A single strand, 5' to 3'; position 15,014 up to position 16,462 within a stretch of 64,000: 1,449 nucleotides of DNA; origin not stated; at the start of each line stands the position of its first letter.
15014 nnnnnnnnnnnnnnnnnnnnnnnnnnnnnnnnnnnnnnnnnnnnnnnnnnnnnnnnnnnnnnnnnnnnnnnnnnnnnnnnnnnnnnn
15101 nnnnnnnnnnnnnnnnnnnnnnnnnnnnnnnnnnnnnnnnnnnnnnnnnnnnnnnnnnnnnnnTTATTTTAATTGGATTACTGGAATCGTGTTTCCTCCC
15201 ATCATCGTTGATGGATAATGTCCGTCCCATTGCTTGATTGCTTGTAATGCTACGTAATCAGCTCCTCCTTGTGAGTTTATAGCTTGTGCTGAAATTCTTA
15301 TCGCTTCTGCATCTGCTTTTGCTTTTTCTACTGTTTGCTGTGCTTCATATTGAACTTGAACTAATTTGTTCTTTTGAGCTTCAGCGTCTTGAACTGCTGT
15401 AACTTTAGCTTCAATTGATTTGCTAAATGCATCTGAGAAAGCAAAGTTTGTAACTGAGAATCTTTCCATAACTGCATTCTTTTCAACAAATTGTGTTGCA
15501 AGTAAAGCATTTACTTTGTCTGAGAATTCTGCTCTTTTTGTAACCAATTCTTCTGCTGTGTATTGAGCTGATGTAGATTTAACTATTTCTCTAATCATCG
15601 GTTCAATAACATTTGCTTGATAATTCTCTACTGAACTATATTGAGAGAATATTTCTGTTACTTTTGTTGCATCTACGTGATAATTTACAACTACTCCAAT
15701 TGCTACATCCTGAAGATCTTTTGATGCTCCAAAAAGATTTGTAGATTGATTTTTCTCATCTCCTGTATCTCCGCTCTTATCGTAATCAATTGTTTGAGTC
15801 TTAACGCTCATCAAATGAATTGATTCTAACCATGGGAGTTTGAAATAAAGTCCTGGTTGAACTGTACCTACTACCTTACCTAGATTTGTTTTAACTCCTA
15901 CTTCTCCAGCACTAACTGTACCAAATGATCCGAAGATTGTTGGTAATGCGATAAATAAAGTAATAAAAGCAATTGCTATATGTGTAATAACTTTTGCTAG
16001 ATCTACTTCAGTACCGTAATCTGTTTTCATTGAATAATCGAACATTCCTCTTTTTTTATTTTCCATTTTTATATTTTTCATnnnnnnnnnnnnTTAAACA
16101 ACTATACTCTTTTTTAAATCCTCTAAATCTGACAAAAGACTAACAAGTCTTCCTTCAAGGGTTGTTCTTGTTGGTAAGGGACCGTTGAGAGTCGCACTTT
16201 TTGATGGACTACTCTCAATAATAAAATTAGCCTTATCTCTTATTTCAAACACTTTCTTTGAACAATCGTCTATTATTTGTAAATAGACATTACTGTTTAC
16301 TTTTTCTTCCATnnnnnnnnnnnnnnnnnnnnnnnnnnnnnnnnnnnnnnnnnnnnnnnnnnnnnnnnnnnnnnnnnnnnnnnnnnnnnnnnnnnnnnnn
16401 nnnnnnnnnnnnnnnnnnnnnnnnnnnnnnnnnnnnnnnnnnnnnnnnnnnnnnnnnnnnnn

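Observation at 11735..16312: Leftward accessory cassette: Fic enzyme, CAP/SCP protein, HAD phosphatase, type IV pilin-like protein, Ser/Trp-repeat membrane protein and SPFH/band-7 protein in one operon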

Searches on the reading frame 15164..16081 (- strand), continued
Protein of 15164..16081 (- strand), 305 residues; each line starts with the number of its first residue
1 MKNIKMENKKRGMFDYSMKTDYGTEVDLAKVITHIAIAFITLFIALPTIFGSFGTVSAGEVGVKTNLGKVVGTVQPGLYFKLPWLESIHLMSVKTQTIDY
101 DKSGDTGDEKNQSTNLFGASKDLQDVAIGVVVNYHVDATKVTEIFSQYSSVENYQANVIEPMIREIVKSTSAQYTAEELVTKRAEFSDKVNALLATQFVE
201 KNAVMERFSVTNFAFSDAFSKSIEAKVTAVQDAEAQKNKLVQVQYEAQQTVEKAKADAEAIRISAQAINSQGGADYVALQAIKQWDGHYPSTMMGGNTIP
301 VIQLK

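Call 58: get_annotated_region(hit=H9, flank=2500)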
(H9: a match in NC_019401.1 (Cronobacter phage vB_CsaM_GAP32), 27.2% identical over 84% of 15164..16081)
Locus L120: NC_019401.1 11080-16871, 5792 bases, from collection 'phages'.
description: Cronobacter phage vB_CsaM_GAP32, complete genome.
organism: Cronobacter phage vB_CsaM_GAP32 (NCBI taxid 1141136)
taxonomy: Viruses; Duplodnaviria; Heunggongvirae; Uroviricota; Caudoviricetes; Mimasvirus; Mimasvirus GAP32
host: Cronobacter sakazakii; source: -; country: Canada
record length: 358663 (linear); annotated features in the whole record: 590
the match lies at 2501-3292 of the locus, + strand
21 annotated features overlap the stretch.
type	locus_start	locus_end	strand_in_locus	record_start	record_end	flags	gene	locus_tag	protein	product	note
CDS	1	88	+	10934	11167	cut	-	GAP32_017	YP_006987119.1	hypothetical protein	-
regulatory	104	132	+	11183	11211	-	-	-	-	promoter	sequence identity to TTGACA(N15-17)TATAAT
CDS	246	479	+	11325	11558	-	-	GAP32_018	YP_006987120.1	hypothetical protein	-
regulatory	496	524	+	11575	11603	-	-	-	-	promoter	similar to TTGACA(N15-17)TATAAT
CDS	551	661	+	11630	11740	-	-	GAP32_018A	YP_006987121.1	hypothetical protein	-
CDS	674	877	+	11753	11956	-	-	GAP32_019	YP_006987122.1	hypothetical protein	-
CDS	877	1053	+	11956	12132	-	-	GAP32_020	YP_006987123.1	hypothetical protein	-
CDS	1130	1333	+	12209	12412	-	-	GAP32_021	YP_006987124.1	hypothetical protein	-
CDS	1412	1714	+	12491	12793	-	-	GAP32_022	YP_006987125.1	hypothetical protein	-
CDS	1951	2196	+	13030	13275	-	-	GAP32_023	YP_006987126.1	membrane protein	2 transmembrane domains shown using TMHMM 2.0 and Phobius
CDS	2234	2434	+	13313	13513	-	-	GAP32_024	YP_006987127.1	hypothetical protein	-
CDS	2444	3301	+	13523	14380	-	-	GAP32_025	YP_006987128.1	hypothetical protein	similar to NP_758633.1 putative protease [Pseudomonas resinovorans]; Pfam PF01145.19 Band_7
regulatory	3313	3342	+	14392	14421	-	-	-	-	terminator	rho-independent terminator; discovered using ARNold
CDS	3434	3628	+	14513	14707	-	-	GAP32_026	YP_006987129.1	hypothetical protein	-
CDS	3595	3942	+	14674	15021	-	-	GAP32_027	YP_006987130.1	hypothetical protein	-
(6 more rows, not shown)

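Call 59: get_annotated_region(hit=H10, flank=2500)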
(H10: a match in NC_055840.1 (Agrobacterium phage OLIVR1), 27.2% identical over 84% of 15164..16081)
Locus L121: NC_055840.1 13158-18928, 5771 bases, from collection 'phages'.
description: Agrobacterium phage OLIVR1, complete genome.
organism: Agrobacterium phage OLIVR1 (NCBI taxid 2723769)
taxonomy: Viruses; Duplodnaviria; Heunggongvirae; Uroviricota; Caudoviricetes; Schitoviridae; Oliverunavirus; Oliverunavirus OLIVR1
host: Rhizogenic Agrobacterium biovar 1 ST15.13/040; source: waste water; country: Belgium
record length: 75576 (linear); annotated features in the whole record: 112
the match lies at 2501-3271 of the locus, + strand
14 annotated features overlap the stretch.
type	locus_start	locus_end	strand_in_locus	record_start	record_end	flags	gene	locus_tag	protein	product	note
CDS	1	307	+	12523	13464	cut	-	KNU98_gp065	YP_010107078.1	RNA polymerase I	-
CDS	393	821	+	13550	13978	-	-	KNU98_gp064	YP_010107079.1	HNH endonuclease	-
CDS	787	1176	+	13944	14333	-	-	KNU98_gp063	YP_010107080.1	hypothetical protein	-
CDS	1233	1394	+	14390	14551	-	-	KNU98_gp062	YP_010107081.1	hypothetical protein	-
CDS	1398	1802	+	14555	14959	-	-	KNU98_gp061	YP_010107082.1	hypothetical protein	-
CDS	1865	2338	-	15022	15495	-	-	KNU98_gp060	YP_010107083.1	hypothetical protein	-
CDS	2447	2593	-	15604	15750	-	-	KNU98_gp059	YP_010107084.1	band 7-like protein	-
CDS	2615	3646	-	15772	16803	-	-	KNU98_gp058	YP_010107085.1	band 7-like protein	-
CDS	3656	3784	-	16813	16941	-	-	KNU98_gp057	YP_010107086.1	hypothetical protein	-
CDS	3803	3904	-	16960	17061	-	-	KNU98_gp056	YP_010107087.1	hypothetical protein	-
CDS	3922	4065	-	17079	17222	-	-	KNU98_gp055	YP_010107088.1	hypothetical protein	-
CDS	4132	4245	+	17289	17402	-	-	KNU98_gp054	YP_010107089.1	hypothetical protein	-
CDS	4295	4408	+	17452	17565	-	-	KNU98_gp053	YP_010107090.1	hypothetical protein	-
CDS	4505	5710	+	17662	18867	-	-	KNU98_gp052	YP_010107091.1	RNA polymerase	-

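Call 60: get_annotated_region(hit=H13, flank=2500)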
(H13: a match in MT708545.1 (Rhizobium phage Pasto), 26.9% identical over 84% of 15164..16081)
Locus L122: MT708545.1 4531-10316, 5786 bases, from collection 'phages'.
description: Rhizobium phage Pasto, complete genome.
organism: Rhizobium phage Pasto (NCBI taxid 2767575)
taxonomy: Viruses; Duplodnaviria; Heunggongvirae; Uroviricota; Caudoviricetes; Autographiviridae
host: Bradyrhizobium japonicum; source: potato roots; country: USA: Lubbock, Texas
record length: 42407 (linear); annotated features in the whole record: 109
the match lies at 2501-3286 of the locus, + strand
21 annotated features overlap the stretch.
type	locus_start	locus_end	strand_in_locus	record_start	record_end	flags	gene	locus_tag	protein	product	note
CDS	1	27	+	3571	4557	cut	-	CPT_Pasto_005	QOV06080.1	zinc peptidase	Interproscan: Gene3D conserved domain: Zinc peptidase (G3DSA:3.40.630.10); Interproscan: SUPERFAMILY conserved domain: ...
regulatory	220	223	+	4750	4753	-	-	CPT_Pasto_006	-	ribosome_binding_site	-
CDS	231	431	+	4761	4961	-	-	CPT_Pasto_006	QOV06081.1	hypothetical protein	-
regulatory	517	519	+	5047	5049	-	-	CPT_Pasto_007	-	ribosome_binding_site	-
CDS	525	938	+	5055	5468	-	-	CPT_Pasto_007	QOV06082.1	helix-turn-helix domain-containing protein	Interproscan: Gene3D conserved domain: DNA-binding domain (G3DSA:1.10.10.10); Score2.04498e-20 ...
regulatory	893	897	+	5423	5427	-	-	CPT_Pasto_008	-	ribosome_binding_site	-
CDS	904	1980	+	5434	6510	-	-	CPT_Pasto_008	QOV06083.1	tyrosine integrase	BLASTp: CAJ43593: integrase [Enterobacteria phage PhiD145] e-value: 8.36126e-20; Interproscan: SUPERFAMILY output: DNA ...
regulatory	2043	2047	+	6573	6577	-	-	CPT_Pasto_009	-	ribosome_binding_site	-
CDS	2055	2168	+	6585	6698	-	-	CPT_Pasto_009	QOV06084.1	putative membrane protein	TMHMM predicted transmembrane protein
regulatory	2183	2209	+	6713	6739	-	-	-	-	terminator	-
regulatory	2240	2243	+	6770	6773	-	-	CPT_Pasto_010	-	ribosome_binding_site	-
CDS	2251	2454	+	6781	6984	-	-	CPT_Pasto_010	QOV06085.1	putative membrane protein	TMHMM predicts one transmembrane protein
regulatory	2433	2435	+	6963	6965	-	-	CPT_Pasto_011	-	ribosome_binding_site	-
CDS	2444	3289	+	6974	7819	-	-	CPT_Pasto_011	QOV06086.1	SPFH-domain membrane protein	BLASTp : YP_950498: gp20[Escherichia virus N4];e-value: 1.58182e-24; TMHMM: one transmembrane domain, N-terminal, ...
CDS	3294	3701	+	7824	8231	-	-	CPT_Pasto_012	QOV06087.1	hypothetical protein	-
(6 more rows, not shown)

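Call 61: get_annotated_region(hit=H16, flank=2500)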
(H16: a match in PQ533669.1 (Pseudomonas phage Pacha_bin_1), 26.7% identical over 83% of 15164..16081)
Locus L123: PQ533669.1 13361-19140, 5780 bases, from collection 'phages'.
description: Pseudomonas phage Pacha_bin_1, complete genome.
organism: Pseudomonas phage Pacha_bin_1 (NCBI taxid 3377944)
taxonomy: Viruses
host: Pseudomonas aeruginosa PA14; source: McMaster Wright Pseudomonas aeruginosa Clinical Isolate Collection; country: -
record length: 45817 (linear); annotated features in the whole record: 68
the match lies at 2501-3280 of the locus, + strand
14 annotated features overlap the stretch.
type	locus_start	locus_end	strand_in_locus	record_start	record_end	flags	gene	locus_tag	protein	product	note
CDS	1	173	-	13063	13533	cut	-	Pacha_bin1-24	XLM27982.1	hypothetical protein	-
CDS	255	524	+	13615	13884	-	-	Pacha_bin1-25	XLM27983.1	hypothetical protein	-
CDS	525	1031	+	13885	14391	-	-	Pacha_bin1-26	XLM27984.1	hypothetical protein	-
CDS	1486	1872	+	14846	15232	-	-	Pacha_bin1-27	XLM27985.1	LuxR family transcriptional regulator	-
CDS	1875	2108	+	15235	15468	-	-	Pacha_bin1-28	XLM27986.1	hypothetical protein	-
CDS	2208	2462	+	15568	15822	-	-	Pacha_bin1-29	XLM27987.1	hypothetical protein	-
CDS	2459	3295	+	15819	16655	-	-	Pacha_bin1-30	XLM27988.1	hypothetical protein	-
CDS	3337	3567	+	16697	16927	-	-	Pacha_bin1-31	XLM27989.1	hypothetical protein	-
CDS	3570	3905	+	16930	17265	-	-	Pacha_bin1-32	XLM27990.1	hypothetical protein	-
CDS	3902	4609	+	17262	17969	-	-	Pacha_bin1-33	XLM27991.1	hypothetical protein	-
CDS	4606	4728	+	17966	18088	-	-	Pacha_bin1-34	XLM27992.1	hypothetical protein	-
CDS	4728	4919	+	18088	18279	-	-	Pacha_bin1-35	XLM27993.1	hypothetical protein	-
CDS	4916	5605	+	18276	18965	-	-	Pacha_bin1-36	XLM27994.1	hypothetical protein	-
CDS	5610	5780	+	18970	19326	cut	-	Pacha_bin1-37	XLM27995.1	hypothetical protein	-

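Call 62: get_annotated_region(hit=H17, flank=2500)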
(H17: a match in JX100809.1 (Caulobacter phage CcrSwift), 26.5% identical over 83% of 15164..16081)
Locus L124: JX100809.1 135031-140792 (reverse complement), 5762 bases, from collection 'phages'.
description: Caulobacter phage CcrSwift, complete genome.
organism: Caulobacter phage CcrSwift (NCBI taxid 2927984)
taxonomy: Viruses; Duplodnaviria; Heunggongvirae; Uroviricota; Caudoviricetes; Dolichocephalovirinae; Shapirovirus; Shapirovirus swift
host: Caulobacter vibrioides; source: surface water; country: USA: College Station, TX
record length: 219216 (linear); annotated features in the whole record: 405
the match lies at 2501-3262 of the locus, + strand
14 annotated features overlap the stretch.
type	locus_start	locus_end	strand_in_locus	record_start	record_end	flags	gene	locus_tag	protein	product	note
CDS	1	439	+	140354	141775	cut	-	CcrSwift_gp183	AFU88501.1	hypothetical protein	-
CDS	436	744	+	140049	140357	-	-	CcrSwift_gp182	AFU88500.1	hypothetical protein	-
CDS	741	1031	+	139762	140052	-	-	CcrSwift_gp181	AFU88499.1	hypothetical protein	-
CDS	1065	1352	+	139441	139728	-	-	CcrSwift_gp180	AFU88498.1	hypothetical protein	-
CDS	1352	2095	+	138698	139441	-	-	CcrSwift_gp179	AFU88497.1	hypothetical protein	-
CDS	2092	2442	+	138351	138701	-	-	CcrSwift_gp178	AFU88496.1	hypothetical protein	-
CDS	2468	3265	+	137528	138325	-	-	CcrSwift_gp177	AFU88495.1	putative band 7 lipoprotein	-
regulatory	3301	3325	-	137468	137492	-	-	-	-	terminator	predicted rho-independent terminator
CDS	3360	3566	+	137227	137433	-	-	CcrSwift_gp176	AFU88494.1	hypothetical protein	-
CDS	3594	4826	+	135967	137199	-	-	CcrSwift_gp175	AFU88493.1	putative RtcB-like protein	-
CDS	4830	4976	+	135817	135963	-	-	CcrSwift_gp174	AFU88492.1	hypothetical protein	-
CDS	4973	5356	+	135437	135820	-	-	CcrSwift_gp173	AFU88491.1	hypothetical protein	-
CDS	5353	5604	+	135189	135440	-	-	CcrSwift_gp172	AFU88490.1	hypothetical protein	-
CDS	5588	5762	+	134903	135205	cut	-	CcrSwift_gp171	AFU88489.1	hypothetical protein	-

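Call 63: get_annotated_region(hit=H21, flank=2500)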
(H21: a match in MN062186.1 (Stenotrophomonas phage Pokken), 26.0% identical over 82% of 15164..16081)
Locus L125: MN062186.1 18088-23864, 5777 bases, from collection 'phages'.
description: Stenotrophomonas phage Pokken, complete genome.
organism: Stenotrophomonas phage Pokken (NCBI taxid 2596674)
taxonomy: Viruses; Duplodnaviria; Heunggongvirae; Uroviricota; Caudoviricetes; Schitoviridae; Pokkenvirus; Pokkenvirus pokken
host: Stenotrophomonas maltophilia; source: lake surface water; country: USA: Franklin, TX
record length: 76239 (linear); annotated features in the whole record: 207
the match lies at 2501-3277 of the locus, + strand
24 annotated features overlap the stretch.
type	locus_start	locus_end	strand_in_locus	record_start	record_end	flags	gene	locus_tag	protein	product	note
tRNA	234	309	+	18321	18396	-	-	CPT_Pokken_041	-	tRNA-Ile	-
tRNA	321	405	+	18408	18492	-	-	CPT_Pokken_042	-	tRNA-Tyr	-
tRNA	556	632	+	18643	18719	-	-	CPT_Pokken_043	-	tRNA-Pro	-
regulatory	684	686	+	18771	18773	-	-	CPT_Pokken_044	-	ribosome_binding_site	CPT_Pokken_044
CDS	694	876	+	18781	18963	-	-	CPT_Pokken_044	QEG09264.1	hypothetical protein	-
tRNA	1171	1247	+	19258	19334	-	-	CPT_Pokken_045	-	tRNA-Gln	-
tRNA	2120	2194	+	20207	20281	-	-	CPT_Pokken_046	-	tRNA-Arg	-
regulatory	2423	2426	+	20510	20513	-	-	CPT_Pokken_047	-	ribosome_binding_site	CPT_Pokken_047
CDS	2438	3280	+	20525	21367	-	-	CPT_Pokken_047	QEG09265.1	hypothetical protein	-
regulatory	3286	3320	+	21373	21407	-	-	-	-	terminator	-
regulatory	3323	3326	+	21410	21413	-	-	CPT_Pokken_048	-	ribosome_binding_site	CPT_Pokken_048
CDS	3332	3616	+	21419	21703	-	-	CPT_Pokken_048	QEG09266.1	hypothetical protein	-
regulatory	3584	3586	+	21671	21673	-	-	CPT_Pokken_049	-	ribosome_binding_site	CPT_Pokken_049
CDS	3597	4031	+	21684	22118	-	-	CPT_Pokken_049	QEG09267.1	hypothetical protein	-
regulatory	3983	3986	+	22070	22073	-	-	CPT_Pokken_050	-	ribosome_binding_site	CPT_Pokken_050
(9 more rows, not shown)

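Call 64: get_annotated_region(hit=H22, flank=2500)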
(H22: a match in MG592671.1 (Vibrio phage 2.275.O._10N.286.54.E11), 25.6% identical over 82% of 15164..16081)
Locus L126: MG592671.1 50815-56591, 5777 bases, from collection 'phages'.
description: Vibrio phage 2.275.O._10N.286.54.E11, partial genome.
organism: Vibrio phage 2.275.O._10N.286.54.E11 (NCBI taxid 1881285)
taxonomy: Viruses; Duplodnaviria; Heunggongvirae; Uroviricota; Caudoviricetes
host: Vibrio cyclitrophicus; source: iron chloride precipitation of 0.2um-filtered seawater, resuspended in oxalate solution; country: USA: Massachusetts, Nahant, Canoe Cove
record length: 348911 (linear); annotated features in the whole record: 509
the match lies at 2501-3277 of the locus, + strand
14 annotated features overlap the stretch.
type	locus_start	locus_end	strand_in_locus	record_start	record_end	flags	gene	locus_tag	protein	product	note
CDS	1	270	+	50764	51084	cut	-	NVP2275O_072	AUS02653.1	hypothetical protein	NVP2275O_072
CDS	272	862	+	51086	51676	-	-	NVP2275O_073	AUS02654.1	hypothetical protein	NVP2275O_073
CDS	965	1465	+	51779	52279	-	-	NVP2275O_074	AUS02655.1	TMhelix containing protein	NVP2275O_074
CDS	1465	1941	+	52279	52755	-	-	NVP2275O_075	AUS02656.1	hypothetical protein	NVP2275O_075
CDS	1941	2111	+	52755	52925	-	-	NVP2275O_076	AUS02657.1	coil containing protein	NVP2275O_076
CDS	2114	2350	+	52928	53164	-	-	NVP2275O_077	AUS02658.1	coil containing protein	NVP2275O_077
CDS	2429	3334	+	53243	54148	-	-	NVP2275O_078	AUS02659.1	coil containing protein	NVP2275O_078; tara_best_match:OM-RGC.v1.006481732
CDS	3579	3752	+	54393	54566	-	-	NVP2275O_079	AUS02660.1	hypothetical protein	NVP2275O_079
CDS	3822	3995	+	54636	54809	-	-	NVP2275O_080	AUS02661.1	hypothetical protein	NVP2275O_080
CDS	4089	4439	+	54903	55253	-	-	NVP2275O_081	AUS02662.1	hypothetical protein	NVP2275O_081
CDS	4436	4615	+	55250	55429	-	-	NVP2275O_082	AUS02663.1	TMhelix containing protein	NVP2275O_082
CDS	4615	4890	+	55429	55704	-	-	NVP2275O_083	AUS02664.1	hypothetical protein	NVP2275O_083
CDS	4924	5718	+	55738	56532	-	-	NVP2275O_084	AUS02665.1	hypothetical protein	NVP2275O_084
CDS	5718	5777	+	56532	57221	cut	-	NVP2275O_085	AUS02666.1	hypothetical protein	NVP2275O_085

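Call 65: get_annotated_region(hit=H36, flank=2500)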
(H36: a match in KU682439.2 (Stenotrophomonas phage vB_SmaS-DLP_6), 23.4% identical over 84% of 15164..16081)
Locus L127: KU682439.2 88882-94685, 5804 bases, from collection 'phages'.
description: Stenotrophomonas phage vB_SmaS-DLP_6, complete genome.
organism: Stenotrophomonas phage vB_SmaS-DLP_6 (NCBI taxid 1651816)
taxonomy: Viruses; Duplodnaviria; Heunggongvirae; Uroviricota; Caudoviricetes
host: Stenotrophomonas maltophilia D1571; source: soil; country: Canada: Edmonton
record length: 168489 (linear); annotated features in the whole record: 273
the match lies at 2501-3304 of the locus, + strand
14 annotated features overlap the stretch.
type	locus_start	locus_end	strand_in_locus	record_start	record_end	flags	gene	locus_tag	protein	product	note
CDS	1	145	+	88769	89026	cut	-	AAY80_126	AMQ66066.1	hypothetical protein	-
CDS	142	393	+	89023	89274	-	-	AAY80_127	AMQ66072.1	hypothetical protein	-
CDS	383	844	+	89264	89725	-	-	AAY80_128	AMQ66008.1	hypothetical protein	-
CDS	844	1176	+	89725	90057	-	-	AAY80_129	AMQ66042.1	hypothetical protein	-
CDS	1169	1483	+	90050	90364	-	-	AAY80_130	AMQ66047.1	hypothetical protein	-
CDS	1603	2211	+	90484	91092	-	-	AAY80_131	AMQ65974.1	guanosine-3',5'-bis(diphosphate) 3'-pyrophosphohydrolase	-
CDS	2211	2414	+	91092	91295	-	-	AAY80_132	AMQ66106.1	hypothetical protein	-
CDS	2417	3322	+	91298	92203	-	-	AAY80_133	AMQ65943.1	transposase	-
CDS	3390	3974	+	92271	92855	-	-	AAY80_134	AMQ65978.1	hypothetical protein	-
tRNA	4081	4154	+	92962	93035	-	-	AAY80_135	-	tRNA-Arg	tRNA-Arg-CCT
CDS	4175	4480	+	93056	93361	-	-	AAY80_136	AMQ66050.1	hypothetical protein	-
CDS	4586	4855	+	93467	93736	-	-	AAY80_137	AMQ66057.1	hypothetical protein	-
CDS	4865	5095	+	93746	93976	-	-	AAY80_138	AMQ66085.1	hypothetical protein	-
CDS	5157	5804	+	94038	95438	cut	-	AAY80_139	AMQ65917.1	hypothetical protein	-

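Call 66: get_annotated_region(hit=H12, flank=2500)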
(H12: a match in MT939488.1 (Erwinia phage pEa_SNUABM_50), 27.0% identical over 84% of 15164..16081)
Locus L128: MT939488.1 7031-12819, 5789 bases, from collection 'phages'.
description: Erwinia phage pEa_SNUABM_50, complete genome.
organism: Erwinia phage pEa_SNUABM_50 (NCBI taxid 2768775)
taxonomy: Viruses; Duplodnaviria; Heunggongvirae; Uroviricota; Caudoviricetes; Eneladusvirus; Eneladusvirus BF
host: Erwinia amylovora SNUABM_01; source: orchard soil; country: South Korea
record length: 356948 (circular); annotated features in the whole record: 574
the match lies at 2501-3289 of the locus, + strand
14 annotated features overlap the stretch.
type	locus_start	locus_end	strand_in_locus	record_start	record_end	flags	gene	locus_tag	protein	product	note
CDS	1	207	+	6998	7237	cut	-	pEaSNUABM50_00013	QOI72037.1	hypothetical protein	-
CDS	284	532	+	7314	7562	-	-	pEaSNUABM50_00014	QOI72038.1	hypothetical protein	-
CDS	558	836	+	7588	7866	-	-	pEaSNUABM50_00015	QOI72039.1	hypothetical protein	-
CDS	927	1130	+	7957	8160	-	-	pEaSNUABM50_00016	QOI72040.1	hypothetical protein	-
CDS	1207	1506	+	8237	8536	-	-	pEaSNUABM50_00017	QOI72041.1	hypothetical protein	-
CDS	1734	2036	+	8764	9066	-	-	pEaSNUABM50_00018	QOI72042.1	hypothetical protein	-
CDS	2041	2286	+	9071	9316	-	-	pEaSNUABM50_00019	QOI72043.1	putative membrane protein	-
CDS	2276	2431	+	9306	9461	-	-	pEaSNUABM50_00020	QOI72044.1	hypothetical protein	-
CDS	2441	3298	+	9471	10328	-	-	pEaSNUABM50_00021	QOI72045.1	SPFH domain containing protein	-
CDS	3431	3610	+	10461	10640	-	-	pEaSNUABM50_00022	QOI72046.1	hypothetical protein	-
CDS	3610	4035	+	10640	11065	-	-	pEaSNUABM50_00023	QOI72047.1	hypothetical protein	-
CDS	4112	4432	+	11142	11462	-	-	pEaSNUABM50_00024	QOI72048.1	hypothetical protein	-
CDS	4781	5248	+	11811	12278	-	-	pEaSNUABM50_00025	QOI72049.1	putative structural protein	-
CDS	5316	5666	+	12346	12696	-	-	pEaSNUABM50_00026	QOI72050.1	hypothetical protein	-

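Call 91: search_protein_families(library=pfam, proteins=[L037:5310-5825:+, L042:5296-5805:+, L037:5827-6021:+], max_evalue=0.1)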
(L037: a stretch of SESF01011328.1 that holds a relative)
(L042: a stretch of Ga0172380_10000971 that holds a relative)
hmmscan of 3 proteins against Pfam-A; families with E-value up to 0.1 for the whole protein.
L037:5310-5825:+ (171 aa): 0 families

L042:5296-5805:+ (169 aa): 0 families

L037:5827-6021:+ (64 aa): 0 families

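Call 105: search_protein_families(library=phrogs, proteins=[L093:4926-5729:+, L093:894-1484:+, L096:4994-5734:+, L096:5734-6141:+, L103:1788-2387:+, L030:2720-3574:+, L089:526-1734:-, L089:9999-11063:+, L083:7531-8577:-, L099:2473-3234:+], max_evalue=0.00001)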
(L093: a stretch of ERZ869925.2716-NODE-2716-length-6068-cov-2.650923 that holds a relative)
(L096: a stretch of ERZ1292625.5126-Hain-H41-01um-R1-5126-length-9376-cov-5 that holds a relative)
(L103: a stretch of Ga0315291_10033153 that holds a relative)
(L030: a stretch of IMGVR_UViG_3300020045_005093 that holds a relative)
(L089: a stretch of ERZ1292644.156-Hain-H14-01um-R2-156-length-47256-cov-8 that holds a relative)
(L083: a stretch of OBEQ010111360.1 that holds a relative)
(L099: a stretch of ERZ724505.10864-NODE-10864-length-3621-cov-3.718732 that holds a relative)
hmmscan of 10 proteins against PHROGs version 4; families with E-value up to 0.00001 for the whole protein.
L093:4926-5729:+ (267 aa): 1 family
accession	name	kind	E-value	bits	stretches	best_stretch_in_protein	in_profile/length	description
phrog_85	-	DNA, RNA and nucleotide metabolism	9e-13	48.6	1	2-200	372-579/866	thymidylate synthase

L093:894-1484:+ (196 aa): 2 families
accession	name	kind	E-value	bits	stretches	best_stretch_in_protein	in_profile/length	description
phrog_1663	-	DNA, RNA and nucleotide metabolism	1e-47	163.7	1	1-191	50-222/303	dCTP deaminase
phrog_135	-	DNA, RNA and nucleotide metabolism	3.4e-08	34.4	1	77-164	175-268/463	dUTPase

L096:4994-5734:+ (246 aa): 3 families
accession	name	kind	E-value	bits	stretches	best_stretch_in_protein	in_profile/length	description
phrog_298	-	DNA, RNA and nucleotide metabolism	2.6e-26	93.7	1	22-240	65-262/293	exonuclease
phrog_466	-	DNA, RNA and nucleotide metabolism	6.8e-07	29.9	1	56-187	184-315/446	exonuclease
phrog_69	-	DNA, RNA and nucleotide metabolism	9.7e-07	29.1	1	80-203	115-259/501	exonuclease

L096:5734-6141:+ (135 aa): 0 families

L103:1788-2387:+ (199 aa): 1 family
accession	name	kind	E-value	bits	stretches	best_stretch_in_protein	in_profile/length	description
phrog_1384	-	other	2.4e-54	185.4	1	1-197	21-212/245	Mom-like DNA modification protein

L030:2720-3574:+ (284 aa): 1 family
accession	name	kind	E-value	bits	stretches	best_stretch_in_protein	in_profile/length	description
phrog_1384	-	other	8.4e-45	154.2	1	16-221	24-229/245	Mom-like DNA modification protein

L089:526-1734:- (402 aa): 4 families
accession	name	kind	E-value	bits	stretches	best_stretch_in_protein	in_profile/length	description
phrog_7485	-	unknown function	2.9e-14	53.9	1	143-307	194-373/430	-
phrog_3757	-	unknown function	3.4e-10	40.9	1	252-330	214-296/367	-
phrog_2376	-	other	1.3e-09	38.9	1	174-314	72-211/363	ATPase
phrog_30773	-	unknown function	2.8e-07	30.2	1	155-332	175-375/666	-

L089:9999-11063:+ (354 aa): 1 family
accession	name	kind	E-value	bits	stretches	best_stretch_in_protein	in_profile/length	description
phrog_3815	-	other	3.5e-43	148.7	1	10-281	7-262/268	COOH.NH2 ligase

L083:7531-8577:- (348 aa): 0 families

L099:2473-3234:+ (253 aa): 0 families

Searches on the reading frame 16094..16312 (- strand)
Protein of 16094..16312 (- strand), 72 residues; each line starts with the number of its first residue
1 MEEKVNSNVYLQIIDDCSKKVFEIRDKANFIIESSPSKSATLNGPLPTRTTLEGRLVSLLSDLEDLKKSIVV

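Call 36: search_protein_families(library=pfam, proteins=[window:16094-16312:-], max_evalue=0.01)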
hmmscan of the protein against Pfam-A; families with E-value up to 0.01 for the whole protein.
window:16094-16312:- (72 aa): 0 families
